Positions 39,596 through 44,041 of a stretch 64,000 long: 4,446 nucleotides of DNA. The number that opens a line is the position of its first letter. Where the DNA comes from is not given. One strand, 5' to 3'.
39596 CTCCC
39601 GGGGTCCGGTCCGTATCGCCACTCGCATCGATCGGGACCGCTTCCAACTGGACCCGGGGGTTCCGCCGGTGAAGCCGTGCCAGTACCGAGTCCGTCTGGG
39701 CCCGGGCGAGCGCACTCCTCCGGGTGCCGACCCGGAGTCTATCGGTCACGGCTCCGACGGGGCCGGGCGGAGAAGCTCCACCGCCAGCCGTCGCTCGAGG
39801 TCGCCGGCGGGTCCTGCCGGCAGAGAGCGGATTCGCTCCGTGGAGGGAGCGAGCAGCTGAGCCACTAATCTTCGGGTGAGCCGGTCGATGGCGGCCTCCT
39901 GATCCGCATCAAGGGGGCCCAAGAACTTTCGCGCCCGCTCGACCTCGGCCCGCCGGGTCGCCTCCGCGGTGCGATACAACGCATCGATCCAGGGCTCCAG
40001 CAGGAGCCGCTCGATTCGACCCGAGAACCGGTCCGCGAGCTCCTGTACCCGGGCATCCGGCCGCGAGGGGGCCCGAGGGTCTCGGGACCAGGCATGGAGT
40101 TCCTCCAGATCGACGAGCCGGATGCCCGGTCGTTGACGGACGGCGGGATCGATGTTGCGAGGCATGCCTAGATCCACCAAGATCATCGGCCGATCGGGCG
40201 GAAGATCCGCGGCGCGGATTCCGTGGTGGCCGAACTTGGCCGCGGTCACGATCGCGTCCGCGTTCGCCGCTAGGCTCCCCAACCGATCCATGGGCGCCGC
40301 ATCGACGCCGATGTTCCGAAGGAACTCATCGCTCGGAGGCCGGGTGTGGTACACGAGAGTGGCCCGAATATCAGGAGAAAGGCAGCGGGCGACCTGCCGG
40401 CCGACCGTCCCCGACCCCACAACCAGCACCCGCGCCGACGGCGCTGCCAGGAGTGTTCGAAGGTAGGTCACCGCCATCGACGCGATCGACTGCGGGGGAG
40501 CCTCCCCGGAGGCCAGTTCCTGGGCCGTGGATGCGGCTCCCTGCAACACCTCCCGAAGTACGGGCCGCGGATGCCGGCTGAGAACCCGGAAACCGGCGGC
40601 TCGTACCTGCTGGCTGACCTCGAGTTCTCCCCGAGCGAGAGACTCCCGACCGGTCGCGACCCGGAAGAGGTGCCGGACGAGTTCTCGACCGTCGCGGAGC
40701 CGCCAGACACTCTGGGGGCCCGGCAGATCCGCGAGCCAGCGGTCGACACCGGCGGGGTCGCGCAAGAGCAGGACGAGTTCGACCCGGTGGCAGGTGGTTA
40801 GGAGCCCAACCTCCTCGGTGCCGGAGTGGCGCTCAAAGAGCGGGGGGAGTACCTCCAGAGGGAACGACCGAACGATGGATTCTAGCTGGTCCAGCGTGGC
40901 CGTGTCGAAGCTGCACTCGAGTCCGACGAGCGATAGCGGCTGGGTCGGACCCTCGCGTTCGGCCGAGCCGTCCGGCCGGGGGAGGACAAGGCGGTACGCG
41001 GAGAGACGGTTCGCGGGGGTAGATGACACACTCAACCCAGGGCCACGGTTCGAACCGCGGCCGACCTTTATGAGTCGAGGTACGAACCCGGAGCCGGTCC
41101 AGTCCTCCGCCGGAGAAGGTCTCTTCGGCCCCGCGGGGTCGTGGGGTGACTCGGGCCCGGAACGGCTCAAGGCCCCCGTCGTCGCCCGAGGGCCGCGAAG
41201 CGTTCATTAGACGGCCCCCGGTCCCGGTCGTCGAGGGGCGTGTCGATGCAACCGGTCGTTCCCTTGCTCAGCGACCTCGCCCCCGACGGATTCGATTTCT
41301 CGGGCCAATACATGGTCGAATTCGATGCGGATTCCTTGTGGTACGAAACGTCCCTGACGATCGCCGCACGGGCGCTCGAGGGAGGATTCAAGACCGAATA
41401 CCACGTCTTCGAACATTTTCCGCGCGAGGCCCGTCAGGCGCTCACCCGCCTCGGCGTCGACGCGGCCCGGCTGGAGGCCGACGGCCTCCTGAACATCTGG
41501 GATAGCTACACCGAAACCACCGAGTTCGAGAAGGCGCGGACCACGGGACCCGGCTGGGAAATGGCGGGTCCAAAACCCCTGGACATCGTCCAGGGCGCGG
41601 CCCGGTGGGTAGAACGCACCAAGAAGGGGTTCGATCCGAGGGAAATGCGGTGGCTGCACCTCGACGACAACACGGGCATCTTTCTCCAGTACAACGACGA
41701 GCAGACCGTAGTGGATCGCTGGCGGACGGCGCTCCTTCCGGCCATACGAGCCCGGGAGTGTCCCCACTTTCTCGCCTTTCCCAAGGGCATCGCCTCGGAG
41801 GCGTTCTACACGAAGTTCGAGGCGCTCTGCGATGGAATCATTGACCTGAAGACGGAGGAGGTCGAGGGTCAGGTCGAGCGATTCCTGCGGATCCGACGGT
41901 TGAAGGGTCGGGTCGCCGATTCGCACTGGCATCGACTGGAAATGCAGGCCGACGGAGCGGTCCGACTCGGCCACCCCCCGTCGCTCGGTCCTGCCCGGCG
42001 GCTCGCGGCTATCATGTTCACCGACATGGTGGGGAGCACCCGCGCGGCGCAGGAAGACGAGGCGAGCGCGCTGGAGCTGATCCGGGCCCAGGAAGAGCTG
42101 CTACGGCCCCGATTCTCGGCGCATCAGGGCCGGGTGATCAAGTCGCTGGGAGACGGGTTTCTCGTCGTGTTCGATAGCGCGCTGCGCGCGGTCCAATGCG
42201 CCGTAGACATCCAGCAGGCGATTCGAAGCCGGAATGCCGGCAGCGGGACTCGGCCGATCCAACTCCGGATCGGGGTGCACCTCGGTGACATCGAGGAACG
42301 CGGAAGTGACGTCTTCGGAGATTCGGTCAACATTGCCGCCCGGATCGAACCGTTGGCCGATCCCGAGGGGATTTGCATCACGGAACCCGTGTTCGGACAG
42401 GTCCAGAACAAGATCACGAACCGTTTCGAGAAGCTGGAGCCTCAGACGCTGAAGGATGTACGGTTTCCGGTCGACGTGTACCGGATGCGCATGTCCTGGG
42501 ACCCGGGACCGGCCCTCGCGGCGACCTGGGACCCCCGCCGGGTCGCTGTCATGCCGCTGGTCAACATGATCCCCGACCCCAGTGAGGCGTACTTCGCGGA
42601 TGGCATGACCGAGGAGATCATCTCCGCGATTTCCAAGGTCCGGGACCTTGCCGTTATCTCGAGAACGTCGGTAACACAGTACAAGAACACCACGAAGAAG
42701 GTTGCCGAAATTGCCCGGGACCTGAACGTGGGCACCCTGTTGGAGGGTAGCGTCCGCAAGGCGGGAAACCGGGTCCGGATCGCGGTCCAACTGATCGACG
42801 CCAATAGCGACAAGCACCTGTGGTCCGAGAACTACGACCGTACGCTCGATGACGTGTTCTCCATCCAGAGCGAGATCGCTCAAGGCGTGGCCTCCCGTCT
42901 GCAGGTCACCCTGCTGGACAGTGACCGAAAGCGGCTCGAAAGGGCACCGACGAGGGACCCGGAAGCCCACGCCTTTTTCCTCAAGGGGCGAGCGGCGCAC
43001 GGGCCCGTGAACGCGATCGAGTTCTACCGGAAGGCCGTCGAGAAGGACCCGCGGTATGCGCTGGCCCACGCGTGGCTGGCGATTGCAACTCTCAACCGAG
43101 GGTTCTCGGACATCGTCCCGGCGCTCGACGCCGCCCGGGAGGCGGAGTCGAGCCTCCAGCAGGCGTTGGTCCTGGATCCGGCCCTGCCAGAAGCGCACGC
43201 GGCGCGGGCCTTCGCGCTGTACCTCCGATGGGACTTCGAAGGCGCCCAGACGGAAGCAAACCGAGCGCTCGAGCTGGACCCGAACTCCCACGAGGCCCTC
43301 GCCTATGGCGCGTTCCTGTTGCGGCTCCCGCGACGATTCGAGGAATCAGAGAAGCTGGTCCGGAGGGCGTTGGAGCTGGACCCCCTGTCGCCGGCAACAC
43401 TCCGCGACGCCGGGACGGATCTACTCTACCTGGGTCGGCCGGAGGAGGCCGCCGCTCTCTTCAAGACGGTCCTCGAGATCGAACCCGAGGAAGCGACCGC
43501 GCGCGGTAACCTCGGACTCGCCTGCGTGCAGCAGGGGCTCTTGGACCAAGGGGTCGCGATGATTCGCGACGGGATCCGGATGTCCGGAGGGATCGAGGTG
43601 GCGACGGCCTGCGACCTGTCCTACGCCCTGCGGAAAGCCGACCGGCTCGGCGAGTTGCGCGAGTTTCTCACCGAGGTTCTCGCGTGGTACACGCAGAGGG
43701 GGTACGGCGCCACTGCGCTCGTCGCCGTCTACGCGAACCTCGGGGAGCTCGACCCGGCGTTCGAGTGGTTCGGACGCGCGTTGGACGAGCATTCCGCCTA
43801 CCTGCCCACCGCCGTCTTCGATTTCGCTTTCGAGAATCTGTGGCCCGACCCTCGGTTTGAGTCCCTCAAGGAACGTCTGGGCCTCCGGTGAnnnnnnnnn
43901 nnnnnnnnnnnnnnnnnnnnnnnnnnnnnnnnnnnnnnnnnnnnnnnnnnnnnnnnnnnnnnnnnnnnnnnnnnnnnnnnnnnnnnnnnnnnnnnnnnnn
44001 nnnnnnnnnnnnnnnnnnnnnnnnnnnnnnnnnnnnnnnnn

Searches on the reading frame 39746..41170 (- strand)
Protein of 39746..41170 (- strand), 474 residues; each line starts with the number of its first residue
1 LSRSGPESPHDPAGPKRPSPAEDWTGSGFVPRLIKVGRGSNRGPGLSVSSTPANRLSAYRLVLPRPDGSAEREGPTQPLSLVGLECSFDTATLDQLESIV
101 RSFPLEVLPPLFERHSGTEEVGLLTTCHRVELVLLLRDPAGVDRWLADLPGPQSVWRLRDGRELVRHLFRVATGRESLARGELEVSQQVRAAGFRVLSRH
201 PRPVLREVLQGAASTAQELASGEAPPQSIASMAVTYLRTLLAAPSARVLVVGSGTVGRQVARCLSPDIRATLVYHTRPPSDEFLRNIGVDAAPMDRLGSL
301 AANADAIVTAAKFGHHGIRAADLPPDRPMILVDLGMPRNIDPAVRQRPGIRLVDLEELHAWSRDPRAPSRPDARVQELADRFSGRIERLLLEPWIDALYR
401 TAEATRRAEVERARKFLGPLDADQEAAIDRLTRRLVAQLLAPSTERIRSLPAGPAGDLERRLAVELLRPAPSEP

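Call 49: search_protein_families(library=pfam, proteins=[window:39746-41170:-], max_evalue=0.001)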
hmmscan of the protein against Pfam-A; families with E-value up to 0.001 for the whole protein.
window:39746-41170:- (474 aa): 3 families
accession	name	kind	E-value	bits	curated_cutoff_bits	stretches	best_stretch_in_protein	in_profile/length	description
PF00745.25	GlutR_dimer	-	4e-13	50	22.9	1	375-456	6-86/99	Glutamyl-tRNAGlu reductase, dimerisation domain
PF05201.20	GlutR_N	-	1.8e-12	47.7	27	1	87-219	4-147/151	Glutamyl-tRNAGlu reductase, N-terminal domain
PF01488.26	Shikimate_DH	-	3.4e-12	47.1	24.3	1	245-359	12-136/138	Shikimate / quinate 5-dehydrogenase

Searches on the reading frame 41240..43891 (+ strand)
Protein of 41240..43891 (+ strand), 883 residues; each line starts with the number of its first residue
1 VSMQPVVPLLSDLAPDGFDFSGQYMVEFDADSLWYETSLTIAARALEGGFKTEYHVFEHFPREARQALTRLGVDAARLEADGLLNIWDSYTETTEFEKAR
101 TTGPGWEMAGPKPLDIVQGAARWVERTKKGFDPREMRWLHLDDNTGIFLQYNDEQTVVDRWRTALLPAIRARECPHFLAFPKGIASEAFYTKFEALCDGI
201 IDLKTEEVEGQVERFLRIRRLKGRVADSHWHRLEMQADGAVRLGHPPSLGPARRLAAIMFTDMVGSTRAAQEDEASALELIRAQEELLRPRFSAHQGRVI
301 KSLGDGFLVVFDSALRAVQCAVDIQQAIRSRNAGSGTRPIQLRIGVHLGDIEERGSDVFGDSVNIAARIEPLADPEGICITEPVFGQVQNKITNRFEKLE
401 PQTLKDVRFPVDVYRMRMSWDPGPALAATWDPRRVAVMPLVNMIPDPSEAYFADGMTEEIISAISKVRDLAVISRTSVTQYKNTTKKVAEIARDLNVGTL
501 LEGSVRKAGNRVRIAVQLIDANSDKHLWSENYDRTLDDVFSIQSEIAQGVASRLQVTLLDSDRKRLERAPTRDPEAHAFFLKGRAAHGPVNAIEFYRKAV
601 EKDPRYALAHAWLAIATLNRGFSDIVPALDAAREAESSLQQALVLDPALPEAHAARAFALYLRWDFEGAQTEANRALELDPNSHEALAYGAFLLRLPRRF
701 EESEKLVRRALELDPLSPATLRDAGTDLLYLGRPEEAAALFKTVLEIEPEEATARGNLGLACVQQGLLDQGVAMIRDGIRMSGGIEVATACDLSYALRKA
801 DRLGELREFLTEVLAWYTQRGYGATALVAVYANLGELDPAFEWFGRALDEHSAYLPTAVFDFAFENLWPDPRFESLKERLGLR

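Call 49: search_protein_families(library=pfam, proteins=[window:41240-43891:+], max_evalue=0.001)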
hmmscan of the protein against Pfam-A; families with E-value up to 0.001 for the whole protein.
window:41240-43891:+ (883 aa): 12 families
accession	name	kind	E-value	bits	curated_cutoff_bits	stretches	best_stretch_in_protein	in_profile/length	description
PF07719.23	TPR_2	-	3e-15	55.4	27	1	650-682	1-33/34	Tetratricopeptide repeat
PF13414.12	TPR_11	-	1.1e-14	54.2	26.8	0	729-766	5-42/42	TPR repeat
PF00211.25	Guanylate_cyc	-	3.9e-13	49.8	21.9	1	257-389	10-156/183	Adenylate and Guanylate cyclase catalytic domain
PF13431.12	TPR_17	-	4.4e-12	45.7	24.4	0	595-621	1-27/34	Tetratricopeptide repeat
PF14559.12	TPR_19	-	1.1e-11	45.3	25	1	729-777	2-50/68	Tetratricopeptide repeat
PF00515.34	TPR_1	-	1.5e-11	44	27.8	0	728-750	11-33/34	Tetratricopeptide repeat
PF13181.12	TPR_8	-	1.8e-08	34.3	25.7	0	730-750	13-33/34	Tetratricopeptide repeat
PF13432.12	TPR_16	-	3.3e-07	31.1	32.7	1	723-770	2-49/65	Tetratricopeptide repeat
PF13428.12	TPR_14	-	4.6e-06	27.2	23.5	0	719-759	2-42/44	Tetratricopeptide repeat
PF06745.19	ATPase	-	6.5e-05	22.8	26.6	1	57-239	56-223/231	KaiC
PF13424.12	TPR_12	-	0.00042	20.9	30.1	0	695-747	14-74/77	Tetratricopeptide repeat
PF13371.12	TPR_9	-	0.00099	19.5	35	0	698-755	9-66/73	Tetratricopeptide repeat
